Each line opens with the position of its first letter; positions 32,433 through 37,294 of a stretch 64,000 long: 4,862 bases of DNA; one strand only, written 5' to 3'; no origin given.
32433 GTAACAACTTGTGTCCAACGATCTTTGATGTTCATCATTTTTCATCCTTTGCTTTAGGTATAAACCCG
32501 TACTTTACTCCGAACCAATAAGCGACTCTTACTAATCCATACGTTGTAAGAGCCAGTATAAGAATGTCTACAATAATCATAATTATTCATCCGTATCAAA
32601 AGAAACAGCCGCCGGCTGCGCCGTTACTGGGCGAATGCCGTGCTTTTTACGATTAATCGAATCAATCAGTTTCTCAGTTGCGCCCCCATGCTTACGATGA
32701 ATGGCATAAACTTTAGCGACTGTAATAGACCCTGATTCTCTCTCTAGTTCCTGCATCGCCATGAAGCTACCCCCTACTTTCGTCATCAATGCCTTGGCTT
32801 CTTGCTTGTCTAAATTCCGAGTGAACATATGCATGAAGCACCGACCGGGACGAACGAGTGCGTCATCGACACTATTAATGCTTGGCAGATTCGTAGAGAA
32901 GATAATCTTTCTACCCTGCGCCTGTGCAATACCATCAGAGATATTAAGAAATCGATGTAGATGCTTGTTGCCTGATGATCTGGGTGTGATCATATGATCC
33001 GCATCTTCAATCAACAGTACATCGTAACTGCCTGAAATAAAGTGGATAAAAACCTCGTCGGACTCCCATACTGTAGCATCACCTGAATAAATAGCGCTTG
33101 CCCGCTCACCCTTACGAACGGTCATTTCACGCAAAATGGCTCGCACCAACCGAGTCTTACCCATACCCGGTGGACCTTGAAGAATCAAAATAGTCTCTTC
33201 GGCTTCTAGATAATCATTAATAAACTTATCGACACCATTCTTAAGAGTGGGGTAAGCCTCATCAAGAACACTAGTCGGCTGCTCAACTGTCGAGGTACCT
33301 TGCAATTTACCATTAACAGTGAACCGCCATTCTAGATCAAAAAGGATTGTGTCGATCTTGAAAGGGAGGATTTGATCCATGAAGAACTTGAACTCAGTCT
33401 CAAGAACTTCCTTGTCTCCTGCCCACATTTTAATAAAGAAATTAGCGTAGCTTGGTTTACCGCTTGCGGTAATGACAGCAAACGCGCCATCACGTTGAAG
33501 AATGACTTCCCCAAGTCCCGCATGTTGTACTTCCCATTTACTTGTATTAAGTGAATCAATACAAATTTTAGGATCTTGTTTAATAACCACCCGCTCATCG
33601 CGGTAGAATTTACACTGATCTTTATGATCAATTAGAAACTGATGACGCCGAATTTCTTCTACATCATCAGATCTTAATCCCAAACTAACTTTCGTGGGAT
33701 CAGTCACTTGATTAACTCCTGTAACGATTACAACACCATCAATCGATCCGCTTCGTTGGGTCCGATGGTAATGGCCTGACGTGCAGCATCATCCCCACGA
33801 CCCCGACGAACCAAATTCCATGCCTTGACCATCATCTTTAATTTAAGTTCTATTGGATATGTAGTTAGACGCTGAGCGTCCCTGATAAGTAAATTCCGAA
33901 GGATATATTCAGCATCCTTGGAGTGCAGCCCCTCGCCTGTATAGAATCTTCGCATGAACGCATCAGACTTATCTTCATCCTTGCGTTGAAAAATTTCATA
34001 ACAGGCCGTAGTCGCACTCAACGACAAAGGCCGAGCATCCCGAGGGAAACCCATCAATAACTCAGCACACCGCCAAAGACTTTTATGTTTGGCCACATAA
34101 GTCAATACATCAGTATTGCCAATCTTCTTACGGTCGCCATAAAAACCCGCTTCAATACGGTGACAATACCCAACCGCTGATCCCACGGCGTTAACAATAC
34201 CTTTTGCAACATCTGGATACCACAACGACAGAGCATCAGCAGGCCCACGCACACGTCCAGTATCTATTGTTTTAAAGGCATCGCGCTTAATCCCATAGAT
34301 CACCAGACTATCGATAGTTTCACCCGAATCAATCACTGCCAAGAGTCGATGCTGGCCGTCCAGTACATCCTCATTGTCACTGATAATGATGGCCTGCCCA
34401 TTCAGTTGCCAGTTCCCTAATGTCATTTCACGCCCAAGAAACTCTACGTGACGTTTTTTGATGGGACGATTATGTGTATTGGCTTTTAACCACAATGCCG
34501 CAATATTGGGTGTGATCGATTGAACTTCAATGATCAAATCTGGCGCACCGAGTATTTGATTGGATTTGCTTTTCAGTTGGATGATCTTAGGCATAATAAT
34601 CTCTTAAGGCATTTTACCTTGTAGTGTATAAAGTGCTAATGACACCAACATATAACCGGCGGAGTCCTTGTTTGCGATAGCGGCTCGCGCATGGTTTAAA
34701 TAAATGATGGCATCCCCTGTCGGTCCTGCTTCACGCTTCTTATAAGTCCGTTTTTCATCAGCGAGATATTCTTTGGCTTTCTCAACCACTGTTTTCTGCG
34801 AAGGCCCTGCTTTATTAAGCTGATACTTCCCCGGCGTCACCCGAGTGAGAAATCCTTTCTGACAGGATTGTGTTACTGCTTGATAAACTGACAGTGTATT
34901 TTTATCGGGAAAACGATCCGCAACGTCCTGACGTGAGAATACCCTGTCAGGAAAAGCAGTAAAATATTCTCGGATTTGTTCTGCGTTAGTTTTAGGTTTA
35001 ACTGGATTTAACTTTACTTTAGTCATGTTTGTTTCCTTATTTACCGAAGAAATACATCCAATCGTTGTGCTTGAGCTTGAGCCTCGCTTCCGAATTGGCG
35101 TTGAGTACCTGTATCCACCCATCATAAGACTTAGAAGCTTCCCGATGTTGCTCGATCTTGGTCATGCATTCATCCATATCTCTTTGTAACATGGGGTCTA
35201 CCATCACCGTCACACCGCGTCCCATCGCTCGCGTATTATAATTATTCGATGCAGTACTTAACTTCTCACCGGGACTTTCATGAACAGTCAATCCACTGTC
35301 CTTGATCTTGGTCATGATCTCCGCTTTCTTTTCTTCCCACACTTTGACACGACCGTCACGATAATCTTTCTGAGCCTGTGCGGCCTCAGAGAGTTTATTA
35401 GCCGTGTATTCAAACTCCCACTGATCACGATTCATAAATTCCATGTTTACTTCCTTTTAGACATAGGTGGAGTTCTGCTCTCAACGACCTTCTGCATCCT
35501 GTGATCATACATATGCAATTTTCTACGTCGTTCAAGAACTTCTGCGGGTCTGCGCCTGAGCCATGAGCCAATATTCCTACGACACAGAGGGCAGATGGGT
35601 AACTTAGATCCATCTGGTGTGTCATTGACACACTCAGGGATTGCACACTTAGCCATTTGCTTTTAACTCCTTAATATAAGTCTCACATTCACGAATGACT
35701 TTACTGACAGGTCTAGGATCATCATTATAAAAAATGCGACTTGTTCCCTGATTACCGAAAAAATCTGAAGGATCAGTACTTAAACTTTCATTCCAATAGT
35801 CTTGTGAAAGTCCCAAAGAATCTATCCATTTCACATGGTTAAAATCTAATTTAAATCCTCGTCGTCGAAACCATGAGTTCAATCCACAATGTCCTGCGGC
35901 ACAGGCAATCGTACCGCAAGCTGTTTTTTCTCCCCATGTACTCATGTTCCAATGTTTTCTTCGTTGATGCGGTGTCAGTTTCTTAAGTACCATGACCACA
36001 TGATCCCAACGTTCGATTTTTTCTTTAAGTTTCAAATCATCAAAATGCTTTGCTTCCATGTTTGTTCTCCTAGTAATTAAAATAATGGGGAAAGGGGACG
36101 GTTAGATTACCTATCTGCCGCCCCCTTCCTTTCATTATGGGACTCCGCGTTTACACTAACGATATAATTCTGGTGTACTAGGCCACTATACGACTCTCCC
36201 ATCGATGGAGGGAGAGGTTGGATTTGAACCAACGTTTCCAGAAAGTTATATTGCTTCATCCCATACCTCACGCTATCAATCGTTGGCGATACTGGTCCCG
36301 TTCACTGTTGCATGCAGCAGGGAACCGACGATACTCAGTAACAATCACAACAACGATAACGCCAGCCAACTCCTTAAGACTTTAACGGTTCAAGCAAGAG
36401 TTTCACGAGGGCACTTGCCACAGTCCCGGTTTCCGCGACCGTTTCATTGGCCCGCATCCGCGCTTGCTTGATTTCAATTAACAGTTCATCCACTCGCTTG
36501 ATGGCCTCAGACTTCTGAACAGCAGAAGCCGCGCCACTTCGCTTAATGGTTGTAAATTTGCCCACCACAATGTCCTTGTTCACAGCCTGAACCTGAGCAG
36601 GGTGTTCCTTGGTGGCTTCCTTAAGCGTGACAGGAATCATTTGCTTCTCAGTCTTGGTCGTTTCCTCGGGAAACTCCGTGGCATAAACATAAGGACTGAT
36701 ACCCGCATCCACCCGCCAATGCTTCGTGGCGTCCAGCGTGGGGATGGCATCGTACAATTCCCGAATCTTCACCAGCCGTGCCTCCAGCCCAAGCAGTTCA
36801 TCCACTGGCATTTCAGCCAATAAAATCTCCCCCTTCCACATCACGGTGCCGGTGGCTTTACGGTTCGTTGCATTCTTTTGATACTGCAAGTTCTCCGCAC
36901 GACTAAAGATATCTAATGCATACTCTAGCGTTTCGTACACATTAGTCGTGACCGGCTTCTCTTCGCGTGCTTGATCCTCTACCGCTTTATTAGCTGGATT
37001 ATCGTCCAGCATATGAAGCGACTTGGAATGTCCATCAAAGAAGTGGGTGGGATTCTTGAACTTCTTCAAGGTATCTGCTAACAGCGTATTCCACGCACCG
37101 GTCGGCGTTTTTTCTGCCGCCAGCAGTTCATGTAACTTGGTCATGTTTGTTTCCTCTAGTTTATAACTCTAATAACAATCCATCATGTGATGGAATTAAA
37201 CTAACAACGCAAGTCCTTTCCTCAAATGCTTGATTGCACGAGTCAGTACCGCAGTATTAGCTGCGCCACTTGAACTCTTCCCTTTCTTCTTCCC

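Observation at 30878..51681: Seven-copy palindromic operator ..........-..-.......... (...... core) heading every - strand transcription unit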

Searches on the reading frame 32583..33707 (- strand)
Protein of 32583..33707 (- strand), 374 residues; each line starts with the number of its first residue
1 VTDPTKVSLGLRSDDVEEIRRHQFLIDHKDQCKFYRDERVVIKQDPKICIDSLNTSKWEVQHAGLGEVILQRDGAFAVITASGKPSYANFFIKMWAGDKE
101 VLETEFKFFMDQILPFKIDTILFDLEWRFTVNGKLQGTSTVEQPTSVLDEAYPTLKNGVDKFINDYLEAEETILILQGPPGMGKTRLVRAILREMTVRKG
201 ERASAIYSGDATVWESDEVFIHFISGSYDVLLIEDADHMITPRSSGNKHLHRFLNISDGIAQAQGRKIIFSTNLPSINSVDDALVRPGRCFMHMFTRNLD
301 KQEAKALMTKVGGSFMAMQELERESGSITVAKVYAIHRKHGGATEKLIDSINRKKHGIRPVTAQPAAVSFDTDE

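Call 8: search_protein_families(library=phrogs, proteins=[window:32583-33707:-])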
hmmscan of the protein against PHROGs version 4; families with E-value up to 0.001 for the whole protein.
window:32583-33707:- (374 aa): 9 families
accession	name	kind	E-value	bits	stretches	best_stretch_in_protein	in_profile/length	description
phrog_14322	-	unknown function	2.1e-40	140.2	1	100-336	158-383/398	-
phrog_35110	-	unknown function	1e-26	94.7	2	230-307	335-412/455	-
phrog_7485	-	unknown function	1.3e-11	45.1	1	174-358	230-419/430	-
phrog_33861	-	unknown function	1.3e-11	44.9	1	226-312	281-369/407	-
phrog_11907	-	other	2.3e-08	34.7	1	217-309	238-338/400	ATPase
phrog_37885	-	unknown function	2.5e-07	31.6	1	130-282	20-171/176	-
phrog_9172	-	unknown function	0.00012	22.1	1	155-310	93-256/509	-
phrog_50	-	DNA, RNA and nucleotide metabolism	0.00058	20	0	156-204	353-399/570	DnaC-like helicase loader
phrog_2376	-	other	0.00077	19.9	0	144-310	46-203/363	ATPase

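Call 42: search_protein_families(library=pfam, proteins=[window:32583-33707:-], max_evalue=0.01)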
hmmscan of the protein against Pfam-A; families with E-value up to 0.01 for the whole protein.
window:32583-33707:- (374 aa): 10 families
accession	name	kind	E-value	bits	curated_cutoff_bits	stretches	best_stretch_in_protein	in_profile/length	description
PF00004.35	AAA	-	1.5e-10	42.1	21.2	1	174-295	1-128/131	ATPase family associated with various cellular activities (AAA)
PF13401.12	AAA_22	-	8e-05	23.4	27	0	170-198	4-32/130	AAA domain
PF13191.12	AAA_16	-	0.0004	21.4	32.6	1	170-198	23-51/167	AAA ATPase domain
PF13245.12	AAA_19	-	0.00065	20.3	25.1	1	169-202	9-42/134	AAA domain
PF02367.23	TsaE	-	0.00081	19.8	26.6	1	169-205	19-54/128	Threonylcarbamoyl adenosine biosynthesis protein TsaE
PF13086.12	AAA_11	-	0.002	18.4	27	1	164-196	11-42/257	AAA domain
PF20720.3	nSTAND3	-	0.0023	18.1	27.2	1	170-200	16-45/155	Novel STAND NTPase 3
PF07728.20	AAA_5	-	0.0036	17.7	22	1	174-196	2-24/139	AAA domain (dynein-related subfamily)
PF24883.2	NPHP3_N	-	0.0047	17.6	24.8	1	169-201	20-51/164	Nephrocystin 3, N-terminal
PF05729.18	NACHT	-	0.0069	16.7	26.7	0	174-199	3-28/167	NACHT domain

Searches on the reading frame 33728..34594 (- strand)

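Call 8: search_protein_families(library=phrogs, proteins=[window:33728-34594:-])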
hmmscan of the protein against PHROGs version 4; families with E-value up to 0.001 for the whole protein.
window:33728-34594:- (288 aa): 1 family
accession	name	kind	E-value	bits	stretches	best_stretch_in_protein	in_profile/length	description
phrog_5931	-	unknown function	3.2e-50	172.2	1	22-266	10-257/282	-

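Call 42: search_protein_families(library=pfam, proteins=[window:33728-34594:-], max_evalue=0.01)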
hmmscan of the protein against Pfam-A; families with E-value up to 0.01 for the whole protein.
window:33728-34594:- (288 aa): 0 families

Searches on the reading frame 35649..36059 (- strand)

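Call 107: search_protein_families(library=phrogs, proteins=[window:35649-36059:-], max_evalue=0.001)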
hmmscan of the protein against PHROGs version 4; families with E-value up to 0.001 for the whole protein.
window:35649-36059:- (136 aa): 1 family
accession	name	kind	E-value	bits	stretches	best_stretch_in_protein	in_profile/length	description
phrog_889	-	unknown function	1e-05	26.1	1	21-60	20-75/162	-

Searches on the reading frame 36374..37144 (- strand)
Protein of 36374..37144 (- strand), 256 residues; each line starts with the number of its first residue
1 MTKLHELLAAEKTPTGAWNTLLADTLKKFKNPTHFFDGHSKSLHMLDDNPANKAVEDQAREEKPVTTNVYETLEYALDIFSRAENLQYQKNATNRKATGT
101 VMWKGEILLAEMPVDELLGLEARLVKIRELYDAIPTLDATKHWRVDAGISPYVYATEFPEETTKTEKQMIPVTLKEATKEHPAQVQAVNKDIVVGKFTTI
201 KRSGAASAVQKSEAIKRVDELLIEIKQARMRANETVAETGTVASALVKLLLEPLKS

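Call 27: search_protein_families(library=pfam, proteins=[window:36374-37144:-], max_evalue=0.1)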
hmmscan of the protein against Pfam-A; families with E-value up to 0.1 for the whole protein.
window:36374-37144:- (256 aa): 1 family
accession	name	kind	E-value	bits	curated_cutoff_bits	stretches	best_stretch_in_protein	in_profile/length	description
PF25283.1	DUF7873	-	2.3e-63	214.6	27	1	1-251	1-242/244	Family of unknown function (DUF7873)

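Call 28: search_protein_families(library=phrogs, proteins=[window:36374-37144:-], max_evalue=0.01)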
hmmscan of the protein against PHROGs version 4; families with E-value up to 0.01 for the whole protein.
window:36374-37144:- (256 aa): 0 families

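Call 45: find_homologous_proteins(query=window:36374-37144:-, max_evalue=1e-10)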
Query window:36374-37144:- (256 aa): 803 proteins with E <= 1e-10 among 2360 candidates; the best 120 are listed.
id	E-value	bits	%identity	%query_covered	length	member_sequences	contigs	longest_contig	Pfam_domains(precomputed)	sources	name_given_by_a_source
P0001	9.8e-161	551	100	100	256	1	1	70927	PF25283.2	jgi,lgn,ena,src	-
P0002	2.1e-130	452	81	100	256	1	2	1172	PF25283.2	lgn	-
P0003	3.2e-130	451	81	100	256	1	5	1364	PF25283.2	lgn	-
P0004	2.3e-128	445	79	100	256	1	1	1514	PF25283.2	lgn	-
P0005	2.8e-126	438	79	100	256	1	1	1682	PF25283.2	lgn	-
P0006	2.8e-126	438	77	100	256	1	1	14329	PF25283.2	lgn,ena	-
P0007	3.7e-126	438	76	99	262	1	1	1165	PF25283.2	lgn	-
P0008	6.8e-126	437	75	100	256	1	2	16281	PF25283.2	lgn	-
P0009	7.0e-126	437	78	99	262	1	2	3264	PF25283.2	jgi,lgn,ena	-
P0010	2.1e-124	432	77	100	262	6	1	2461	PF25283.2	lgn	-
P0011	1.5e-123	429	77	100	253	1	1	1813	PF25283.2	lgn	-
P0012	4.6e-123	428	76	100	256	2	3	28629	PF25283.2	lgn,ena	-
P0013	9.9e-123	427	74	100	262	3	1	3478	PF25283.2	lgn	-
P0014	1.7e-122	426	76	100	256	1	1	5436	PF25283.2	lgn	-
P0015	1.9e-122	426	76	95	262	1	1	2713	PF25283.2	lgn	-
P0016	6.1e-122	424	75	100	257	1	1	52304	PF25283.2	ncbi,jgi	jgi:hypothetical protein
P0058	1.8e-116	406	71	99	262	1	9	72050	PF25283.2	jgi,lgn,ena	-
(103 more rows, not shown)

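Call 46: find_encoding_contigs(protein=P0016, flank=10000, max_places=2)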
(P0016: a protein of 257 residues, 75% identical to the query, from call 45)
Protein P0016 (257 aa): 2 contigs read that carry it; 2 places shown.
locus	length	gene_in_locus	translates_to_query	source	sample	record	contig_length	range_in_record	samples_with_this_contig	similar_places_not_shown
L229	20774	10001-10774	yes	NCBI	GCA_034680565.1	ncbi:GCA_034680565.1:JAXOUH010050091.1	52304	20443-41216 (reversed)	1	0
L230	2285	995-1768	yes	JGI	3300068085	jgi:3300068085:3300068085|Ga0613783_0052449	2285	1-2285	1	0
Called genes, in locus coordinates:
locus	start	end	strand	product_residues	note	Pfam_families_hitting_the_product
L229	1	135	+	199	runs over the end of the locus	-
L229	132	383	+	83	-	-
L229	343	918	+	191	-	-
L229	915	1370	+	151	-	-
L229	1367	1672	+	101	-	-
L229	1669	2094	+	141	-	PF06356:DUF1064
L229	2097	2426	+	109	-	-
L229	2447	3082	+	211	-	PF00092:VWA (weak), PF13519:VWA_2 (faint)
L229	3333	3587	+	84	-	-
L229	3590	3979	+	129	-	PF01527:HTH_Tnp_1 (weak), PF13518:HTH_28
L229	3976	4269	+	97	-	-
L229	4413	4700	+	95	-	-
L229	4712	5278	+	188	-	-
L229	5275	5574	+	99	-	-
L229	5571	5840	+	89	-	-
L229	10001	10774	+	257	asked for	PF25283:DUF7873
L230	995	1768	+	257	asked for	PF25283:DUF7873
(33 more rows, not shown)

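Call 47: find_encoding_contigs(protein=P0058, flank=10000, max_places=2)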
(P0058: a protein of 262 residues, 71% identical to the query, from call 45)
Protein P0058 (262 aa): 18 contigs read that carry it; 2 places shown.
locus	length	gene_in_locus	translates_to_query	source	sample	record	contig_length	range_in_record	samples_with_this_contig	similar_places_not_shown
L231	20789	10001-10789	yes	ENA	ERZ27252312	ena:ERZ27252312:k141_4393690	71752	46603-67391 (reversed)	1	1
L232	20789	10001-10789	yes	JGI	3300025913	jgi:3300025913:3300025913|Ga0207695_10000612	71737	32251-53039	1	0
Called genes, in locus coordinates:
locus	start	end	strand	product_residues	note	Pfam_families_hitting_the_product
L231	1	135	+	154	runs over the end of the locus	PF06356:DUF1064 (weak)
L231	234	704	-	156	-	PF10686:YAcAr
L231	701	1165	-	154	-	-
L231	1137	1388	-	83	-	-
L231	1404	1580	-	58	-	-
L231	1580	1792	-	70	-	-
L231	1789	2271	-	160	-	-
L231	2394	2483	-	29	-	-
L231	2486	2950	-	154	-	-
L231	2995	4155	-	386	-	PF06067:DUF932 (weak)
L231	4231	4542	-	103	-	-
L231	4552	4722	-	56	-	-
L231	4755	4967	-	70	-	-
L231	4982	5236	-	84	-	-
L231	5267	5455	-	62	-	-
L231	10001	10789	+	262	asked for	PF25283:DUF7873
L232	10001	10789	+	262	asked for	PF25283:DUF7873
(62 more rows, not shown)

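Call 48: find_encoding_contigs(protein=P0012, flank=10000, max_places=2)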
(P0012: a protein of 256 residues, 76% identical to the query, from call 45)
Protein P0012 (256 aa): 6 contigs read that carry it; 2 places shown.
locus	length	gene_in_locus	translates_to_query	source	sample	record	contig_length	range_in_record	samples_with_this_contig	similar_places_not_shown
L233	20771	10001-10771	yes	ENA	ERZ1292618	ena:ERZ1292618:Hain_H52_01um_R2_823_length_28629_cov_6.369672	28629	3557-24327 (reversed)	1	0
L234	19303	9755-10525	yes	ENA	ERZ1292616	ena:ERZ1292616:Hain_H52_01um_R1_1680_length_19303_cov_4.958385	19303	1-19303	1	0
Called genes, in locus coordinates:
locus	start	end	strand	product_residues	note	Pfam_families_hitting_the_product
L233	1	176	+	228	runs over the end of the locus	-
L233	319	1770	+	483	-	-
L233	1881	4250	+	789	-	PF21919:P23-45_portal_barrel (weak), PF06074:Portal_Mu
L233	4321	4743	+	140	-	-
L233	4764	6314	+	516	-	PF10123:Mu-like_Pro_N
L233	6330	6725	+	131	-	-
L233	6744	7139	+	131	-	-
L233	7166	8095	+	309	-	PF03864:Phage_cap_E (faint)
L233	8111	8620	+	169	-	-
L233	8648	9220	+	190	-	-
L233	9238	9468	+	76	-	-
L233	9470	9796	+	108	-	-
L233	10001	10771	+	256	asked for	PF25283:DUF7873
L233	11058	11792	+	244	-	PF10127:RlaP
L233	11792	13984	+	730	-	PF00535:Glycos_transf_2, PF00515:TPR_1 (faint), PF07719:TPR_2 (faint), PF12895:ANAPC3 (faint), PF13181:TPR_8 (faint), PF13424:TPR_12 (faint), PF00534:Glycos_transf_1, PF13692:Glyco_trans_1_4, +1 more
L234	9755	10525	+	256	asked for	PF25283:DUF7873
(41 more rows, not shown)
